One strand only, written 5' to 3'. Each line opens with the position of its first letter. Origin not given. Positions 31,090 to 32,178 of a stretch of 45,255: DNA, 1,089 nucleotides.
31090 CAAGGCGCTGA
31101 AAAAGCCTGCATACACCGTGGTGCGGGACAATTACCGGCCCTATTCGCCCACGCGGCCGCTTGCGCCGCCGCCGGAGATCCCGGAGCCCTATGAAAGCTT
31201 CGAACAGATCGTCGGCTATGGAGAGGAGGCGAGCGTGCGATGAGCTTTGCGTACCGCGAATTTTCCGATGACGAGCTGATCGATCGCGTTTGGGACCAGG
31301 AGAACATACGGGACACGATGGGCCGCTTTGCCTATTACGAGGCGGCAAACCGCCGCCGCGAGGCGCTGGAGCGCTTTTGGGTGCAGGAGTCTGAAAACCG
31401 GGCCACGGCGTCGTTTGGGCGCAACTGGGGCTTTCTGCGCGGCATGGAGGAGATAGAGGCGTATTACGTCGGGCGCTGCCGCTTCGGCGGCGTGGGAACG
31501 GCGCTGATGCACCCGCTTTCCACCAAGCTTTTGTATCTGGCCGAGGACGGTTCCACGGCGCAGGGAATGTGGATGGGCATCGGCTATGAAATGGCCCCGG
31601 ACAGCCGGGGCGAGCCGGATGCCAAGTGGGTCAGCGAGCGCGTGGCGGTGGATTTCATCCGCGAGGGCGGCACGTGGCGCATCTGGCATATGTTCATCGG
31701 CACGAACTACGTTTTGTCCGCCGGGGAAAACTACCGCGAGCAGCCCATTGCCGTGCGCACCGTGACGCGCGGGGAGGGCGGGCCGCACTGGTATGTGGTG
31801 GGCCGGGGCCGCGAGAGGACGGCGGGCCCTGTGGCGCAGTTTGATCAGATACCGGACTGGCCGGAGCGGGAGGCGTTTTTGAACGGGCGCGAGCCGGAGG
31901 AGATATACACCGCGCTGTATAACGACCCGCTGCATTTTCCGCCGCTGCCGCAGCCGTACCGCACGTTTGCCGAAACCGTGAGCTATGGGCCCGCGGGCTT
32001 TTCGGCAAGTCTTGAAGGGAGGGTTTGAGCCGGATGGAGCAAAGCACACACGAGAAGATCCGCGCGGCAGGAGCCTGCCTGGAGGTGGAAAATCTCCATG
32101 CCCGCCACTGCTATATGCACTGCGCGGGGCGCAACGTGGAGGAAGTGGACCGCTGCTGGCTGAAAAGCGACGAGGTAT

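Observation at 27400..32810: Divergent five-gene cluster: two coupled FAD_binding_2 flavoenzymes facing three coupled NTF2/SnoaL-like proteins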

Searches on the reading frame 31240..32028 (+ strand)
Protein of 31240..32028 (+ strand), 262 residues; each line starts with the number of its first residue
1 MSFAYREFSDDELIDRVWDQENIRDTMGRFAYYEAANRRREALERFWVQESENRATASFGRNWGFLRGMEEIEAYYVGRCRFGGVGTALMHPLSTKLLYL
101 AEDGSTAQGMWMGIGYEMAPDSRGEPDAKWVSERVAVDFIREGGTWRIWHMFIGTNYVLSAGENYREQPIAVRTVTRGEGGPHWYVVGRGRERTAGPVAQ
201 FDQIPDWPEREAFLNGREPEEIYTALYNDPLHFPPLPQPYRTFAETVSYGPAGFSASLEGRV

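Call 3: search_protein_families(library=pfam, proteins=[window:31240-32028:+], max_evalue=0.01)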
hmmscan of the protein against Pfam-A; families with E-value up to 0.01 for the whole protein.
window:31240-32028:+ (262 aa): 1 family
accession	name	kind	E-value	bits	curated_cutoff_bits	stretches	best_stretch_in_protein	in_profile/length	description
PF13577.12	SnoaL_4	-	2.4e-08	34.5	24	1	16-151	2-125/126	SnoaL-like domain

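Call 4: search_protein_families(library=ncbifam, proteins=[window:31240-32028:+], max_evalue=0.01)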
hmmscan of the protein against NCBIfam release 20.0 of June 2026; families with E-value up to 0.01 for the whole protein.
window:31240-32028:+ (262 aa): 0 families

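Call 7: search_solved_structures(query=window:31240-32028:+, max_evalue=1)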
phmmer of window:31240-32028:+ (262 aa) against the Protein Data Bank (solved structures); distinct sequences matched with E-value up to 1: 5.
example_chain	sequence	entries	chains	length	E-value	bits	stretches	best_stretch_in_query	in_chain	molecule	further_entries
8abv_A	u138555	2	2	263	0.088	15.4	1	76-150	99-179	SnoaL-like domain-containing protein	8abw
8abt_A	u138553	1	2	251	0.11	15.1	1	74-151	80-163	SnoaL-like domain-containing protein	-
8abu_A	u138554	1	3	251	0.3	13.6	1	83-151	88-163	SnoaL-like domain-containing protein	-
3tj3_C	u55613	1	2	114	0.43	13.1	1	8-87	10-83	Nuclear pore complex protein Nup50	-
2c1m_B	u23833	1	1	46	0.74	12.4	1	7-38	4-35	NUCLEOPORIN 50 KDA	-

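Call 9: find_homologous_proteins(query=window:31240-32028:+, max_evalue=0.001)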
Query window:31240-32028:+ (262 aa): 74 proteins with E <= 0.001 among 713 candidates.
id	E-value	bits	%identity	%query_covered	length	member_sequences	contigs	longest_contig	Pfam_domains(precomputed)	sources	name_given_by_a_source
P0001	9.5e-179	611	100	100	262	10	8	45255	PF13577.13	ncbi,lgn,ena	-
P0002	4.0e-149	514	84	100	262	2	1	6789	PF13577.13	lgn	-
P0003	3.2e-147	507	82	100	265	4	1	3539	PF13577.13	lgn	-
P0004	5.6e-144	497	80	100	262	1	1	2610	PF13577.13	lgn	-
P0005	7.5e-133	460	76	98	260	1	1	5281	PF13577.13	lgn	-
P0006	1.8e-132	459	76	98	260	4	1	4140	PF13577.13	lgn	-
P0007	2.6e-130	452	75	98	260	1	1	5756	PF13577.13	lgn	-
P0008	3.7e-130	451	75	98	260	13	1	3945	PF13577.13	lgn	-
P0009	1.4e-122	427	70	100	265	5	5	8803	PF13577.13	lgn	-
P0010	3.6e-121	422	69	97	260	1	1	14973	PF13577.13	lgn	-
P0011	4.2e-121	422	68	100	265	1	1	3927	PF13577.13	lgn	-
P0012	5.9e-121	421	66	100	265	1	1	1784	PF13577.13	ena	-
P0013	9.9e-121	420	70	100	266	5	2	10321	PF13577.13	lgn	-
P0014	1.6e-120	420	68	100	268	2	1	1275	PF13577.13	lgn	-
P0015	3.2e-120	419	68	98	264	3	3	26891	PF13577.13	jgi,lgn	jgi:hypothetical protein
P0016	1.4e-119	417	68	99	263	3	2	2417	PF13577.13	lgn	-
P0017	2.0e-119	416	69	99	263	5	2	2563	PF13577.13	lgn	-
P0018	3.9e-118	412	68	99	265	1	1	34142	PF13577.13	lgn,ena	-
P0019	3.6e-117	409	69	100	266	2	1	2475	PF13577.13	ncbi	-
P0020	9.4e-116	404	68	95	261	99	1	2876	PF13577.13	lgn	-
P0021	1.4e-115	404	68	98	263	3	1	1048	PF13577.13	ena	-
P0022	1.7e-115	403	67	95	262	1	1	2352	PF13577.13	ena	-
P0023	6.4e-112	392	67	95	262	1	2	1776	PF13577.13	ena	-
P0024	7.4e-104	365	60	98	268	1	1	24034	PF13577.13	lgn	-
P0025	1.6e-103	364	61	100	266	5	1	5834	PF13577.13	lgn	-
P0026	3.3e-103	363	60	100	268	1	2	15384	PF13577.13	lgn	-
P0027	4.6e-103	362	60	98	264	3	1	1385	PF13577.13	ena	-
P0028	1.4e-99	351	61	97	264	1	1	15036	PF13577.13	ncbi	-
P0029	1.8e-99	351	59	99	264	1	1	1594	PF13577.13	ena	-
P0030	3.0e-97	343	58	100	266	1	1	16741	PF13577.13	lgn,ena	-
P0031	9.3e-95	335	57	99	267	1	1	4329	PF13577.13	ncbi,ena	-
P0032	1.3e-94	335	56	100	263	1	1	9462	PF13577.13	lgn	-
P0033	2.7e-94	334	57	100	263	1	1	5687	PF13577.13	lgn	-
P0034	9.6e-94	332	57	100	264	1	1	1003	PF13577.13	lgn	-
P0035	1.9e-93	331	57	100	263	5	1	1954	PF13577.13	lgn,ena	-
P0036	3.1e-93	330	55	98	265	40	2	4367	PF13577.13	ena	-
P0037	1.1e-92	328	57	98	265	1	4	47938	PF13577.13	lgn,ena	-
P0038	1.5e-92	328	57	97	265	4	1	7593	PF13577.13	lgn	-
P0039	1.1e-90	322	55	99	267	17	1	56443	PF13577.13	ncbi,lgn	-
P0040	1.0e-77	279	51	96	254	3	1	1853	PF13577.13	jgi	jgi:hypothetical protein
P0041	4.9e-75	271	50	97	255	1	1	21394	PF13577.13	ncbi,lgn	-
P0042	6.8e-43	165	37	95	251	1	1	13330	PF13577.13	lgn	-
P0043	1.2e-41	161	36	97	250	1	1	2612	PF13577.13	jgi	-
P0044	1.6e-40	157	37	95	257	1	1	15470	PF13577.13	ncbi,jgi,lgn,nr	ncbi:MAG: nuclear transport factor 2 family protein [Lachnospiraceae bacterium]|jgi:hypothetical pro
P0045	3.8e-40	156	36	97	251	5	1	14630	PF13577.13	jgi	-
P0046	4.2e-39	153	36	95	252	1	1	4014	PF13577.13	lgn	-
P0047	7.5e-39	152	37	94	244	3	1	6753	PF13577.13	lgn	-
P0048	5.3e-38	149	35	95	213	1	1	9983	PF13577.13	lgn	-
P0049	1.4e-37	148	34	97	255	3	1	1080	PF13577.13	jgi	jgi:hypothetical protein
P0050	3.6e-37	146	36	94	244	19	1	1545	PF13577.13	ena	-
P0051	2.1e-36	144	35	93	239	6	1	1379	PF13577.13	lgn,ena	-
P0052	2.9e-36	143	34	98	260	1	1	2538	PF13577.13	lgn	-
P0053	3.4e-35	140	38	63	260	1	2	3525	PF13577.13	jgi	jgi:hypothetical protein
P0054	2.7e-34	137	34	97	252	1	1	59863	PF13577.13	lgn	-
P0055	5.9e-34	136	34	97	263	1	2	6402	PF13577.13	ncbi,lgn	-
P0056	2.8e-32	130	31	95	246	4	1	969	PF13577.13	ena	-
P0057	1.9e-31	128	32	96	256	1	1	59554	PF13577.13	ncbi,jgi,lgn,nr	ncbi:MAG: nuclear transport factor 2 family protein [Clostridiales Family XIII bacterium]|jgi:hypoth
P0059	1.2e-24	105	36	62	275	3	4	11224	PF13577.13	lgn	-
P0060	4.6e-24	103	33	94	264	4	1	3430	PF13577.13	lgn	-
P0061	2.0e-23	101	30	94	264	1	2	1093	PF13577.13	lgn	-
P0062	1.6e-22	98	29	95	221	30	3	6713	PF13577.13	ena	-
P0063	3.4e-22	97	31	96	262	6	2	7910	PF13577.13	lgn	-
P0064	3.5e-22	97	36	63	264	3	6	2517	PF13577.13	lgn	-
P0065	1.1e-21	96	35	71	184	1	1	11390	PF13577.13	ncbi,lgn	-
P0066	3.8e-21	94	32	94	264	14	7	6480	PF13577.13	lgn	-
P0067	1.2e-20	92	31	92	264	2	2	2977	PF13577.13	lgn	-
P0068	3.9e-20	90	34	62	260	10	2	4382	PF13577.13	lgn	-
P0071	3.1e-12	65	27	92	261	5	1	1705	PF13577.13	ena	-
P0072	3.0e-11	61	30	93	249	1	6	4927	PF13577.13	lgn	-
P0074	9.3e-4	37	27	53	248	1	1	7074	PF13577.13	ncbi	-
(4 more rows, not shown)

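Call 12: find_encoding_contigs(protein=P0039, flank=10000, max_places=2)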
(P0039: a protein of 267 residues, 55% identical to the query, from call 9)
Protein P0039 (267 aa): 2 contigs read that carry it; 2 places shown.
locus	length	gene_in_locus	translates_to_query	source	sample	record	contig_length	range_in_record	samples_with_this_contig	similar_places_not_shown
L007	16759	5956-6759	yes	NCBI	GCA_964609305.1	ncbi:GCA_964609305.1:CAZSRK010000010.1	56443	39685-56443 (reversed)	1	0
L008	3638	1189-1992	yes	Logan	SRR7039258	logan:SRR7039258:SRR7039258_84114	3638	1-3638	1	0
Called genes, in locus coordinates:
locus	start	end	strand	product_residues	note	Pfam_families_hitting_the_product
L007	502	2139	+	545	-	-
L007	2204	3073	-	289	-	-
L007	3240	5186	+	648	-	PF00724:Oxidored_FMN, PF00890:FAD_binding_2, PF01266:DAO (weak), PF03486:HI0933_like (weak), PF07992:Pyr_redox_2, PF12831:FAD_oxidored, PF13450:NAD_binding_8 (weak), PF00070:Pyr_redox, +4 more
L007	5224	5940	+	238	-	-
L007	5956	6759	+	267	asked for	PF13577:SnoaL_4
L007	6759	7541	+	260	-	-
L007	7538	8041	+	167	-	PF13238:AAA_18 (weak), PF13671:AAA_33 (faint), PF01202:SKI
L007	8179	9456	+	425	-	PF01053:Cys_Met_Meta_PP, PF01041:DegT_DnrJ_EryC1 (weak)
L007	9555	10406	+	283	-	PF04204:HTS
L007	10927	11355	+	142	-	PF12802:MarR_2, PF13412:HTH_24, PF08279:HTH_11 (weak), PF13518:HTH_28 (weak), PF13545:HTH_Crp_2 (weak), PF00392:GntR (weak), PF13551:HTH_29 (weak)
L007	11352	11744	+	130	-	PF12647:RNHCP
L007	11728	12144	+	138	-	PF12647:RNHCP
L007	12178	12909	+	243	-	PF01872:RibD_C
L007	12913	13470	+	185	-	PF02525:Flavodoxin_2, PF03358:FMN_red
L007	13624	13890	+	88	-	-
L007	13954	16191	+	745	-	PF00403:HMA, PF00122:E1-E2_ATPase, PF00702:Hydrolase, PF08282:Hydrolase_3 (weak)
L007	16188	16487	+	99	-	PF02583:Trns_repr_metal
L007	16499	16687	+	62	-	PF00403:HMA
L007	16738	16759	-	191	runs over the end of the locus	-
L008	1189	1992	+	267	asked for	PF13577:SnoaL_4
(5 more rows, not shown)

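Call 13: find_encoding_contigs(protein=P0057, flank=10000, max_places=2)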
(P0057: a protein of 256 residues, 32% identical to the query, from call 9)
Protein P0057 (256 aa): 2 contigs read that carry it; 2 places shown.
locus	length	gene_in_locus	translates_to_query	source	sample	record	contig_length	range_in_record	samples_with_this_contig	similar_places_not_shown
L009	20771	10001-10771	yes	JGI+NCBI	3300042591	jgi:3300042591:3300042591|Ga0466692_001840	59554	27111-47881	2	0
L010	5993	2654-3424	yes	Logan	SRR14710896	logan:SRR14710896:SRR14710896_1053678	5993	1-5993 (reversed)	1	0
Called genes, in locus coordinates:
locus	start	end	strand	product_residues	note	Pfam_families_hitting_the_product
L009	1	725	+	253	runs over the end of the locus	PF13577:SnoaL_4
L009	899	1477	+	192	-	-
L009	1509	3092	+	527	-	PF00496:SBP_bac_5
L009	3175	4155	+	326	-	PF19300:BPD_transp_1_N, PF00528:BPD_transp_1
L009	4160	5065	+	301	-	PF12911:OppC_N, PF00528:BPD_transp_1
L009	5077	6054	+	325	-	PF00005:ABC_tran, PF13304:AAA_21 (weak), PF08352:oligo_HPY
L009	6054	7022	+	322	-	PF00005:ABC_tran, PF08352:oligo_HPY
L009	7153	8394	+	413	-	PF17853:GGDEF_2, PF13556:HTH_30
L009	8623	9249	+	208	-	-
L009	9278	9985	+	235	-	PF13577:SnoaL_4 (faint)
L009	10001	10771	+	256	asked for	PF13577:SnoaL_4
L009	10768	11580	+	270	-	PF13577:SnoaL_4 (weak)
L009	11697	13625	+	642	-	PF00724:Oxidored_FMN, PF00890:FAD_binding_2 (faint), PF07992:Pyr_redox_2, PF12831:FAD_oxidored, PF13450:NAD_binding_8 (weak), PF00070:Pyr_redox, PF01266:DAO (weak)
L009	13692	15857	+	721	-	PF00005:ABC_tran, PF02463:SMC_N (faint), PF13401:AAA_22 (faint), PF13304:AAA_21 (weak), PF08352:oligo_HPY, PF00005:ABC_tran, PF08352:oligo_HPY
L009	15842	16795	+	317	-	PF19300:BPD_transp_1_N (weak), PF00528:BPD_transp_1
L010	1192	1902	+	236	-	PF13577:SnoaL_4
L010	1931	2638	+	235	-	PF13577:SnoaL_4 (faint)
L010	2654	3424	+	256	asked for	PF13577:SnoaL_4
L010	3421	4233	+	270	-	PF13577:SnoaL_4 (weak)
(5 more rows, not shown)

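Call 16: find_related_loci(query=A2, collection=genome_contigs, flank=10000)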
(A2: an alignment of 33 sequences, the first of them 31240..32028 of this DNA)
Query A2 (262 aa) in genome_contigs; peptide patterns used: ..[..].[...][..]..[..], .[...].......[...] (x = any residue, [..] = any of these).
286 stretches matched a pattern; 147 encode a relative of the query (tblastn E <= 1e-3); the best 80 are kept; 80 distinct loci.
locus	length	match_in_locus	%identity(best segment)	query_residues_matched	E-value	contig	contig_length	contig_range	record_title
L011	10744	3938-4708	75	6-262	8e-132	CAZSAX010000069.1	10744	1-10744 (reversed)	MAG TPA_asm: uncultured Oscillospiraceae bacterium isolate SRP315200_co1_56 genome assembly, contig: NODE_13651_length_1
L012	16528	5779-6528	70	6-255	8e-119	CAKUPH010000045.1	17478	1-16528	MAG: uncultured Oscillospiraceae bacterium isolate REFINED_METABAT215_TOP10_CONTIGS_1500_ASSEMBLY_K77_MERGED__Hadza_MoBi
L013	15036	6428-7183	61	1-254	3e-102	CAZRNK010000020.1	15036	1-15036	MAG TPA_asm: uncultured Oscillospiraceae bacterium isolate SRP141132_co7_17 genome assembly, contig: NODE_3237_length_15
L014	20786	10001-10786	57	1-262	8e-97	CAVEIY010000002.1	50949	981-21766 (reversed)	Flexilinea sp. isolate G02651-L1_cleanbin_000059 genome assembly, contig: Spades_G02651-L1_contig_380, whole genome shot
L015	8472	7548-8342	56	3-262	2e-95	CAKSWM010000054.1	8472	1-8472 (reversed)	MAG: uncultured Oscillospiraceae bacterium isolate REFINED_METABAT215_TOP10_CONTIGS_1500_ASSEMBLY_K77_MERGED__Hadza_PheC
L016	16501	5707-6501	55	3-262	4e-94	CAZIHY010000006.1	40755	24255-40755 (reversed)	MAG TPA_asm: uncultured Oscillospiraceae bacterium isolate SRP222994_co1_510 genome assembly, contig: NODE_1675_length_4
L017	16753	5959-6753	55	3-262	6e-93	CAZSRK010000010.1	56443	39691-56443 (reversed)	MAG TPA_asm: uncultured Oscillospiraceae bacterium isolate SRP141132_co2_9 genome assembly, contig: NODE_154_length_5644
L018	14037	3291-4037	50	1-253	3e-77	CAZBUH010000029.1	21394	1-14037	MAG TPA_asm: uncultured Oscillospiraceae bacterium isolate SRP222994_co1_345 genome assembly, contig: NODE_5006_length_2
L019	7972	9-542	55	90-262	5e-58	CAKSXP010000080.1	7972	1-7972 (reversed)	MAG: uncultured Oscillospiraceae bacterium isolate REFINED_METABAT215_TOP10_CONTIGS_1500_ASSEMBLY_K77_MERGED__Hadza_PheC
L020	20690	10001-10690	37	9-253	6e-49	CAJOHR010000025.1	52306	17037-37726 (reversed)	uncultured Oscillospiraceae bacterium isolate Red_deer_4_mag_125 genome assembly, contig: scaffold_4609, whole genome sh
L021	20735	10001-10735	36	1-253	1e-48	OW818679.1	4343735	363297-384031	metagenome genome assembly, chromosome: 1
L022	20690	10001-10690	37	9-253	6e-48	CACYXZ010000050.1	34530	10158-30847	MAG: Ruminococcaceae bacterium isolate RUG12379 genome assembly, contig: RUG12379_asm_50, whole genome shotgun sequence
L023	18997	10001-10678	38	7-253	4e-48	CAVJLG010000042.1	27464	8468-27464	Barnesiella intestinihominis isolate H07681-L1_cleanbin_000011 genome assembly, contig: Spades_H07681-L1_contig_1004, wh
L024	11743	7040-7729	37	9-253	8e-48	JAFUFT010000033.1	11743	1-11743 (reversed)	MAG: Oscillospiraceae bacterium isolate RGIG4454 Roe_deer_Omasum-4__c4376, whole genome shotgun sequence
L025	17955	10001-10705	35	6-257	2e-47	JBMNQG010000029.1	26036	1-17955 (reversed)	MAG: Oscillospiraceae bacterium isolate SBF912SR1HQ0035 scaffold_5644_c1, whole genome shotgun sequence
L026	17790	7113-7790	37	7-253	2e-47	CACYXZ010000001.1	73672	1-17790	MAG: Ruminococcaceae bacterium isolate RUG12379 genome assembly, contig: RUG12379_asm_1, whole genome shotgun sequence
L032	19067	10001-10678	37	7-253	1e-46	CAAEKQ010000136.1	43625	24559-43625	MAG TPA_asm: uncultured Oscillospiraceae bacterium, isolate HGM12964, WGS project CAAEKQ010000000 data, contig: ERS53720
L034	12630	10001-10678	36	7-253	6e-46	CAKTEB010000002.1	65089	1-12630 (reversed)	MAG: uncultured Oscillospiraceae bacterium isolate REFINED_METABAT215_TOP10_CONTIGS_1500_ASSEMBLY_K77_MERGED__Hadza_PheC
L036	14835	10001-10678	36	7-253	3e-46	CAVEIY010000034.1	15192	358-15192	Flexilinea sp. isolate G02651-L1_cleanbin_000059 genome assembly, contig: Spades_G02651-L1_contig_2572, whole genome sho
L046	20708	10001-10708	33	6-254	4e-44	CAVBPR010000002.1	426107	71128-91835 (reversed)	bacterium isolate G02643-L1_cleanbin_000026 genome assembly, contig: Spades_G02643-L1_contig_2, whole genome shotgun seq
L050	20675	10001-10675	35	8-253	6e-44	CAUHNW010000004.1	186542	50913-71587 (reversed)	MAG TPA_asm: uncultured Oscillospiraceae bacterium isolate SRR16280072_bin.27_MetaWRAP_v1.3_MAG genome assembly, contig:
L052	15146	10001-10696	35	7-259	8e-44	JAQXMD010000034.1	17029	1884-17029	MAG: Oscillospiraceae bacterium isolate SUG1319 k141_8375132, whole genome shotgun sequence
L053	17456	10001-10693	35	8-259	7e-44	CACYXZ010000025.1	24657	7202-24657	MAG: Ruminococcaceae bacterium isolate RUG12379 genome assembly, contig: RUG12379_asm_25, whole genome shotgun sequence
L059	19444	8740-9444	35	9-253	4e-43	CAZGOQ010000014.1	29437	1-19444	MAG TPA_asm: uncultured Oscillospiraceae bacterium isolate SRP222994_co1_141 genome assembly, contig: NODE_2975_length_2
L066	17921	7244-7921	35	7-253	2e-42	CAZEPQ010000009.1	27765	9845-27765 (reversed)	MAG TPA_asm: uncultured Oscillospiraceae bacterium isolate SRP315200_co1_945 genome assembly, contig: NODE_2659_length_2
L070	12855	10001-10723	32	8-253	4e-42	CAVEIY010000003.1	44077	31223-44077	Flexilinea sp. isolate G02651-L1_cleanbin_000059 genome assembly, contig: Spades_G02651-L1_contig_484, whole genome shot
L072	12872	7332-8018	37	9-253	1e-45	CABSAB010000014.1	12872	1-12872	MAG TPA_asm: uncultured Clostridiales bacterium isolate MGYG-HGUT-02071 genome assembly, contig: GUT_GENOME125826_14, wh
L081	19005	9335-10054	31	6-253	9e-41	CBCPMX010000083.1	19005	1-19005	MAG: uncultured Oscillospiraceae bacterium isolate metabat2_coassembly.36_MAGs genome assembly, contig: k87_1716507, who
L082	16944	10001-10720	30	6-253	7e-41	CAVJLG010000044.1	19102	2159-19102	Barnesiella intestinihominis isolate H07681-L1_cleanbin_000011 genome assembly, contig: Spades_H07681-L1_contig_1794, wh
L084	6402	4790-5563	34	6-259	2e-40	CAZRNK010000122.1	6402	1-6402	MAG TPA_asm: uncultured Oscillospiraceae bacterium isolate SRP141132_co7_17 genome assembly, contig: NODE_11755_length_6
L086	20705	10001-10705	31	8-255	3e-40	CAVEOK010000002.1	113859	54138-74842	Oscillospiraceae bacterium isolate H07675-L1_cleanbin_000004 genome assembly, contig: Spades_H07675-L1_contig_54, whole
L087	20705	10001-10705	32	8-255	2e-40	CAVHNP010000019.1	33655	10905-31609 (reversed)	Prevotella sp. CAG:279 isolate H07682-L1_cleanbin_000013 genome assembly, contig: Spades_H07682-L1_contig_914, whole gen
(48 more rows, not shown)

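Call 19: search_solved_structures(query=A2, max_evalue=1, show_alignments=2)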
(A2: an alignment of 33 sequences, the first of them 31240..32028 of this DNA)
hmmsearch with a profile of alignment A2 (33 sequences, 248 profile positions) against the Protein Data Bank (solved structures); distinct sequences matched with E-value up to 1: 4.
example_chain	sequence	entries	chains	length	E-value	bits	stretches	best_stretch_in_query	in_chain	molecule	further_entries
8abv_A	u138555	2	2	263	4.5e-08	36.1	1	10-176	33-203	SnoaL-like domain-containing protein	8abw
8abt_A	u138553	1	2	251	4.5e-07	32.9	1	63-184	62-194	SnoaL-like domain-containing protein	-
8abu_A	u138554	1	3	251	2.5e-06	30.4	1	63-184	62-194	SnoaL-like domain-containing protein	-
2rfr_A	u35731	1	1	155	0.12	15.1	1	12-60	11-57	Uncharacterized protein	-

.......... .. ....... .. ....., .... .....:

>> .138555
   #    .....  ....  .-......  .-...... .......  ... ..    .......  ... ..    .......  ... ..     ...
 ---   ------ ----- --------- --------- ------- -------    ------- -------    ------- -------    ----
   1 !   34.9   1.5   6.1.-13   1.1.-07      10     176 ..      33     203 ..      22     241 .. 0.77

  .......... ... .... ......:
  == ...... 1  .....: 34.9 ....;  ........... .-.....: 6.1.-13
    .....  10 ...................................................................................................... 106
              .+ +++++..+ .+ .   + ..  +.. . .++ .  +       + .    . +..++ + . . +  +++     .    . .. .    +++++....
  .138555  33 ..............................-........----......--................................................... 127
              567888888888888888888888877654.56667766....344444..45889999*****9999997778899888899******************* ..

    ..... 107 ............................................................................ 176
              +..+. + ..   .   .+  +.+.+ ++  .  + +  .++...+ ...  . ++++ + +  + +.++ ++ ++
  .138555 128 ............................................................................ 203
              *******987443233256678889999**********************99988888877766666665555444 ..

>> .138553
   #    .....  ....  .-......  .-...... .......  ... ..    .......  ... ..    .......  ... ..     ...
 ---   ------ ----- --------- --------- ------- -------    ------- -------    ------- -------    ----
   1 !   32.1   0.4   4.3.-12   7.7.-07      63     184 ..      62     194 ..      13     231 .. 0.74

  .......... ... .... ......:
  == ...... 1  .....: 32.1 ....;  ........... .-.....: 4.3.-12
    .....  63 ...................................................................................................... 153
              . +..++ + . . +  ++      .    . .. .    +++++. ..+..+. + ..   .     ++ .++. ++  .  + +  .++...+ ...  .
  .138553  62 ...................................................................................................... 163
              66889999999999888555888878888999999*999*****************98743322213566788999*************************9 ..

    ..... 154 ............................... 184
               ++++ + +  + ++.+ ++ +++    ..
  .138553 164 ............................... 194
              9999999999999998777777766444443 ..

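Call 24: predict_structure(alignment_id=A2)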
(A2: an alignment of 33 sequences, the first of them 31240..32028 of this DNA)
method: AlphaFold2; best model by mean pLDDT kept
length: 262 residues; sequences in the alignment: 33
mean_pLDDT: 85.8   pTM: 0.85
mean pLDDT of the five models: 85.8, 85.6, 85.1, 84.8, 83.8
residues with pLDDT >= 90: 117; 70-90: 115; 50-70: 22; < 50: 8
segments of 3 or more residues with pLDDT < 50: 259-262
pLDDT, mean of each block of 10 residues (from residue 1): 86 96 95 91 98 97 95 94 84 88 95 89 87 93 97 87 82 80 55 75 83 91 71 77 89 65 44
secondary structure, 60 per line:
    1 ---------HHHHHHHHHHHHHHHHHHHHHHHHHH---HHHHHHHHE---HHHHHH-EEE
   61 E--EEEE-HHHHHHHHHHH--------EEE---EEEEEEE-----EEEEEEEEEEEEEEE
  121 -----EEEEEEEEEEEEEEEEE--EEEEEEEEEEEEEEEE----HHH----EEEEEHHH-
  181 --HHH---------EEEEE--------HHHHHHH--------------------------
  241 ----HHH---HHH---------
elements in order: H10-35 H39-46 H51-56 E58-61 E64-67 H69-79 E88-90 E94-100 E106-120 E126-142 E145-160 E172-176 E195-199 H208-214
